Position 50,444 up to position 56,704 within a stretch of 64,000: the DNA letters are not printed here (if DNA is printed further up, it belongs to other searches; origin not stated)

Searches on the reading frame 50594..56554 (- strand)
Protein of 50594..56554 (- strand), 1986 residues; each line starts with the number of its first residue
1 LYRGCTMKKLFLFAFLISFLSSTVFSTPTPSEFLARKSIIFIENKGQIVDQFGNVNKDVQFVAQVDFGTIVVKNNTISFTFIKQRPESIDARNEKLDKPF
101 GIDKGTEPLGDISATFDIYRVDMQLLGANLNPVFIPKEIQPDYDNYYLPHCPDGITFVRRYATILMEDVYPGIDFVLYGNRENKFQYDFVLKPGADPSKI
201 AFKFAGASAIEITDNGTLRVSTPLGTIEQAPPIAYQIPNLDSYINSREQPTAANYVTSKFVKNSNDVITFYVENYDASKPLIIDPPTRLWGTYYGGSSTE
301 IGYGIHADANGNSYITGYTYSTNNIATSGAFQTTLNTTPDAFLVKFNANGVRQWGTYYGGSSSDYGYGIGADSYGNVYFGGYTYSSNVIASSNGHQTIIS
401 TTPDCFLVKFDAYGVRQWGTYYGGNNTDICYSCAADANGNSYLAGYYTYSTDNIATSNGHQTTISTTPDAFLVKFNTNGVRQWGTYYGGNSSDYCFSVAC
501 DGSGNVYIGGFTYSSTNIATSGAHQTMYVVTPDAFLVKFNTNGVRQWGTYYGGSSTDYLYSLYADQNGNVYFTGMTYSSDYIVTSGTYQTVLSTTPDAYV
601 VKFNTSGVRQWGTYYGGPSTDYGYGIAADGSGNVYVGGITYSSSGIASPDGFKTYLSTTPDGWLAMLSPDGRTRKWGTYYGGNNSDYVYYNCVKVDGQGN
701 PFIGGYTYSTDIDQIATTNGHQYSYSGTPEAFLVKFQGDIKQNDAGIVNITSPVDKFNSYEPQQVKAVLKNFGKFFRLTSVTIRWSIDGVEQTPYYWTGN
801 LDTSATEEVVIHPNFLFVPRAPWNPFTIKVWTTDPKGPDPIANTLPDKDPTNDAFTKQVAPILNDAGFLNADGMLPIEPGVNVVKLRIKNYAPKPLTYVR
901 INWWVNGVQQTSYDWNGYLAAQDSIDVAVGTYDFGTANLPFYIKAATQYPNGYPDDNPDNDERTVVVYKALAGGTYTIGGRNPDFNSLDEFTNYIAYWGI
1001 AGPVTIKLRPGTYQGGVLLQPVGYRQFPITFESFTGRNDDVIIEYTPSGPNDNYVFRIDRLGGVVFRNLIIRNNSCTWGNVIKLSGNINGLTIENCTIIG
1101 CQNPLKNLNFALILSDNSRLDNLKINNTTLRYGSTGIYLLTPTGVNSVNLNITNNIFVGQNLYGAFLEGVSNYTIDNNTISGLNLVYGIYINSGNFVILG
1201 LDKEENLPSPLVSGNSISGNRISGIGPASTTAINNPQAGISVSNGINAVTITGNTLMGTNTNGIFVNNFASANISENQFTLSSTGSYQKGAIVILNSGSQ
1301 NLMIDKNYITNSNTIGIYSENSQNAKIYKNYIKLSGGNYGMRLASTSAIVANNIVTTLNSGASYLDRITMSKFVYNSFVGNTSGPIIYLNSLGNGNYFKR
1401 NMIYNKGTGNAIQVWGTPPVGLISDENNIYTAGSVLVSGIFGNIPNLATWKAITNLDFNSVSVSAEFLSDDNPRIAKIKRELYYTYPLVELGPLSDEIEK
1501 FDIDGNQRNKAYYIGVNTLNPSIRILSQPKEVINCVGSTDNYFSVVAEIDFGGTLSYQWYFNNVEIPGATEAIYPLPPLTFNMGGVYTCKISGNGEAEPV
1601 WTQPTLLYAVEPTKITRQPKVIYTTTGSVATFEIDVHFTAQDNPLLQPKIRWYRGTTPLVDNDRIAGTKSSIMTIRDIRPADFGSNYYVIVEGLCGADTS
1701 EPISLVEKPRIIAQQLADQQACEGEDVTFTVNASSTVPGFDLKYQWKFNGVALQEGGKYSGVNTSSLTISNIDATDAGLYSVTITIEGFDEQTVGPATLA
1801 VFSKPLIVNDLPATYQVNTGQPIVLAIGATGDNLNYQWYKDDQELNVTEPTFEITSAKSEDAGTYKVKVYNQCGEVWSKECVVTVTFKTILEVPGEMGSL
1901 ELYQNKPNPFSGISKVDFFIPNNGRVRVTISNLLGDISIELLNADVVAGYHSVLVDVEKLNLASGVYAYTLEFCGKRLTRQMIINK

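Call 78: search_protein_families(library=pfam, proteins=[window:50594-56554:-], max_evalue=0.001)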
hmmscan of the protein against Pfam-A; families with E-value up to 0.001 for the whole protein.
window:50594-56554:- (1986 aa): 9 families
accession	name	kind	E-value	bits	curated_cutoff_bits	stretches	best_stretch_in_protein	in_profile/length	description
PF25778.1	DUF7948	-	4.2e-51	174.4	27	1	41-285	1-213/214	Domain of unknown function (DUF7948)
PF06739.17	SBBP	-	7.5e-30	103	20.5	5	610-642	1-34/38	Beta-propeller repeat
PF13927.12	Ig_3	-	4.2e-24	85.3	30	2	1708-1784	1-76/78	Immunoglobulin domain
PF07679.22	I-set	-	4.3e-20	72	23.7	2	1812-1879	7-85/90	Immunoglobulin I-set domain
PF13229.12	Beta_helix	-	1.2e-13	51.4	25.9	3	1239-1401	2-156/158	Right handed beta helix region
PF13895.12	Ig_2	-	6.7e-13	49.1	27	1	1820-1875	14-69/79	Immunoglobulin domain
PF07686.23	V-set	-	0.00012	22.7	26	0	1757-1785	60-94/109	Immunoglobulin V-set domain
PF05048.19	NosD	-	0.00013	21.9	23.6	1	1229-1384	30-175/212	Periplasmic copper-binding protein (NosD)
PF00047.31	ig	-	0.00027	21.6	21.8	0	1723-1781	7-67/81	Immunoglobulin domain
